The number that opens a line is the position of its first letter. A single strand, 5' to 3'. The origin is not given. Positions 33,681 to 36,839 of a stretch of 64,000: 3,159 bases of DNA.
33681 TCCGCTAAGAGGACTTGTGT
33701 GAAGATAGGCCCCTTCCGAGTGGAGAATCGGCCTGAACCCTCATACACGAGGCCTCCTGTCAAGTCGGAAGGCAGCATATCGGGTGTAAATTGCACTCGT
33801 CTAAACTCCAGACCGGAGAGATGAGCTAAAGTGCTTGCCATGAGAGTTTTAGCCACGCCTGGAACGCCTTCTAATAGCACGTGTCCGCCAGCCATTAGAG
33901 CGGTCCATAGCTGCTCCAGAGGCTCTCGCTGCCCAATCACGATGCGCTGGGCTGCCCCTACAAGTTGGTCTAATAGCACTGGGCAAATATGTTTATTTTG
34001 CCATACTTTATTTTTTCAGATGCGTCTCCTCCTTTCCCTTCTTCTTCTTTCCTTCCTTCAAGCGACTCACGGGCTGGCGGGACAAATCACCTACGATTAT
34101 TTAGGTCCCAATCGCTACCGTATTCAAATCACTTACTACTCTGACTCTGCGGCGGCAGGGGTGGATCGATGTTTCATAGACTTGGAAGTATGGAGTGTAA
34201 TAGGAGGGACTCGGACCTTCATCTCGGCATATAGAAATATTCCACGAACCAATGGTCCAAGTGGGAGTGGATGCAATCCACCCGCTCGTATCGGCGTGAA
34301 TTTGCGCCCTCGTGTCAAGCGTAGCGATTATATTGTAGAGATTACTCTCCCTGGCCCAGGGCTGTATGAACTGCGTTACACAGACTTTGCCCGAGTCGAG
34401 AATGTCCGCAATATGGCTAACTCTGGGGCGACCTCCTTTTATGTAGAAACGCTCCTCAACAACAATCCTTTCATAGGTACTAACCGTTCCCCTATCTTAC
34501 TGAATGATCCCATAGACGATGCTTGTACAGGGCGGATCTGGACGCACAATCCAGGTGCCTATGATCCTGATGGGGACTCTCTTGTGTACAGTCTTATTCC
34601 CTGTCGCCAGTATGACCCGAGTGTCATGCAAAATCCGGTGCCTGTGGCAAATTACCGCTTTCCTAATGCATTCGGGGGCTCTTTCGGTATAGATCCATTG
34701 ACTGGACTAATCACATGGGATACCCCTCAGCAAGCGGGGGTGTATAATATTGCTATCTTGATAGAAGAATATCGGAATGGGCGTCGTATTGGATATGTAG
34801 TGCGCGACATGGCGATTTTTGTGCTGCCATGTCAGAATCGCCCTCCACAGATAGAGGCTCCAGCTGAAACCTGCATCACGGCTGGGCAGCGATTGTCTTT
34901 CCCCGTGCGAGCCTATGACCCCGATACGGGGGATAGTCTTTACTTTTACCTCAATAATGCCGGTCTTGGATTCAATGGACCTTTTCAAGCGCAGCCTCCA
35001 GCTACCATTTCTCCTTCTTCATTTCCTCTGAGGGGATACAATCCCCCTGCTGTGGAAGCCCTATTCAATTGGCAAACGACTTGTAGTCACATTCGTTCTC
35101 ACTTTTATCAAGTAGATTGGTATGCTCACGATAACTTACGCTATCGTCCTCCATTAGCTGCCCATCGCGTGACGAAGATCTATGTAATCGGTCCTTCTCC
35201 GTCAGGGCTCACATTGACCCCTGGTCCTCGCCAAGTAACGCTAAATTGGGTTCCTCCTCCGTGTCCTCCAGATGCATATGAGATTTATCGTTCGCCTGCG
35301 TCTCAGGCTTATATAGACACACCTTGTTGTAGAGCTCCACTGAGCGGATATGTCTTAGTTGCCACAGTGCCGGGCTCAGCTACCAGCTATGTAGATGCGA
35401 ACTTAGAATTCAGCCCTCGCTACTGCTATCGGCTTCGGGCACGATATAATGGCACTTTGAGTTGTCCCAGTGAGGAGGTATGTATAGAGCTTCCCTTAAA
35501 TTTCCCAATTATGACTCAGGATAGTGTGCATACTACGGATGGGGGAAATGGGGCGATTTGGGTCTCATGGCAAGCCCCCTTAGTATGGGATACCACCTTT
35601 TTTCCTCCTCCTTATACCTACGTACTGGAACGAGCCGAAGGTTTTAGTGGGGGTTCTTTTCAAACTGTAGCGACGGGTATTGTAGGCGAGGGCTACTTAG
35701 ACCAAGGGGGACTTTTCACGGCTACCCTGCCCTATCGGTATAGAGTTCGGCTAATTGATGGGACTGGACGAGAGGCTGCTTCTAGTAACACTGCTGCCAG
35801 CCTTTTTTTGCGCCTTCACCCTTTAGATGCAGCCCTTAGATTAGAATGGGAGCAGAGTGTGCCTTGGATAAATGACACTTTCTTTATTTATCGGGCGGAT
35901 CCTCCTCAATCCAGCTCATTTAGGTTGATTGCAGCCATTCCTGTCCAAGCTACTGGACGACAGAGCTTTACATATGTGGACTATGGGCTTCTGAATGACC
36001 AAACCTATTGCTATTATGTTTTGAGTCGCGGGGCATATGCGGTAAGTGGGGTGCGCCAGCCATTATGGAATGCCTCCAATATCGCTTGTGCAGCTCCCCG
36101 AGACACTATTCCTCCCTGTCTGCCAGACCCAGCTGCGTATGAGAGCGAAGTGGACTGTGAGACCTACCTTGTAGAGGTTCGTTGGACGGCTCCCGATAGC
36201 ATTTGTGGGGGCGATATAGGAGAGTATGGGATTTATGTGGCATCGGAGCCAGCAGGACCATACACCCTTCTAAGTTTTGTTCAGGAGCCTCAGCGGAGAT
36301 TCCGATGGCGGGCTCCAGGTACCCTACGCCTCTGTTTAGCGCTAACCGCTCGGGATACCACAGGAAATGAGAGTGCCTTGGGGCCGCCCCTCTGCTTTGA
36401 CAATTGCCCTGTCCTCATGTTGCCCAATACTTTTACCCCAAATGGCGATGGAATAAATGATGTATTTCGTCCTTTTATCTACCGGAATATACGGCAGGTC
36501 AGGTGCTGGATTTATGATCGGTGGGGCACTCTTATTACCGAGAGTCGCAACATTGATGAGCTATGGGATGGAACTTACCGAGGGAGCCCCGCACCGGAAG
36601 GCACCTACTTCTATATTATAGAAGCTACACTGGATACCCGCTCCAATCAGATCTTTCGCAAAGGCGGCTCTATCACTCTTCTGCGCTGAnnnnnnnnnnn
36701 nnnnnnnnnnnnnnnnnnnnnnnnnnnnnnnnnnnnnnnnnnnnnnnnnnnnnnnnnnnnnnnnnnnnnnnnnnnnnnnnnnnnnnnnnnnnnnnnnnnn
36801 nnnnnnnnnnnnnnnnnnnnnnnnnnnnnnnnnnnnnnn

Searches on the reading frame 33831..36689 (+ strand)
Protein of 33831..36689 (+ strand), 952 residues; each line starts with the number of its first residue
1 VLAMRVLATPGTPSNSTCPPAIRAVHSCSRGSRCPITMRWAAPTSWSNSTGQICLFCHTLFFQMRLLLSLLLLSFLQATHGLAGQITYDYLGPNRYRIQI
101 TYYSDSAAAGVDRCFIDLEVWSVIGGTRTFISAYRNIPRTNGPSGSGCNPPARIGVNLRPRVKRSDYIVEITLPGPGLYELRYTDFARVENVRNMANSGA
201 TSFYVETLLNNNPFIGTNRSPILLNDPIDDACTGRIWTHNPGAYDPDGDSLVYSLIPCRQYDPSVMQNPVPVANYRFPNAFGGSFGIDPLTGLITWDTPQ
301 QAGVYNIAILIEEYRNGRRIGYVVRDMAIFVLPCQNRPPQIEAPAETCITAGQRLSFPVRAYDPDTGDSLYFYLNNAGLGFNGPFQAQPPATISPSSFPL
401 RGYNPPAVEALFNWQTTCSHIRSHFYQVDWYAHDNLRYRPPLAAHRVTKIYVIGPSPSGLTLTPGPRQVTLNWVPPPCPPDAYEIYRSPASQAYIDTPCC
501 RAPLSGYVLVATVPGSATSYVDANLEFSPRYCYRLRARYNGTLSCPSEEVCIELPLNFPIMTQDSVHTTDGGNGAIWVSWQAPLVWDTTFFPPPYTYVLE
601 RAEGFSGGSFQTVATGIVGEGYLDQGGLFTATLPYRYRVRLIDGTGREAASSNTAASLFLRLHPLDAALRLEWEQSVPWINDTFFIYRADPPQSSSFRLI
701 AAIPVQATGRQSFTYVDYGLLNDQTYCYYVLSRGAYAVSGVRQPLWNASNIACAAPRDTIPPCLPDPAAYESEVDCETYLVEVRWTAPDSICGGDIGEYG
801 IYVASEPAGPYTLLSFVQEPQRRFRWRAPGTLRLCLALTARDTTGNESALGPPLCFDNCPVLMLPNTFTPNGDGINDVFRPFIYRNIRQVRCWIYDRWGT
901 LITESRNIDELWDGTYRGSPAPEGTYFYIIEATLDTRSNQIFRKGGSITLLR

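Call 7: search_protein_families(library=pfam, proteins=[window:33831-36689:+], max_evalue=0.00001)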
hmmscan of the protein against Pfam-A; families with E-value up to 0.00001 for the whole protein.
window:33831-36689:+ (952 aa): 1 family
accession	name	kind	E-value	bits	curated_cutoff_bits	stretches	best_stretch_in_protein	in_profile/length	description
PF13585.12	CHU_C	-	1e-18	67.7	27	1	864-937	3-77/86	CHU_C Type IX secretion signal domain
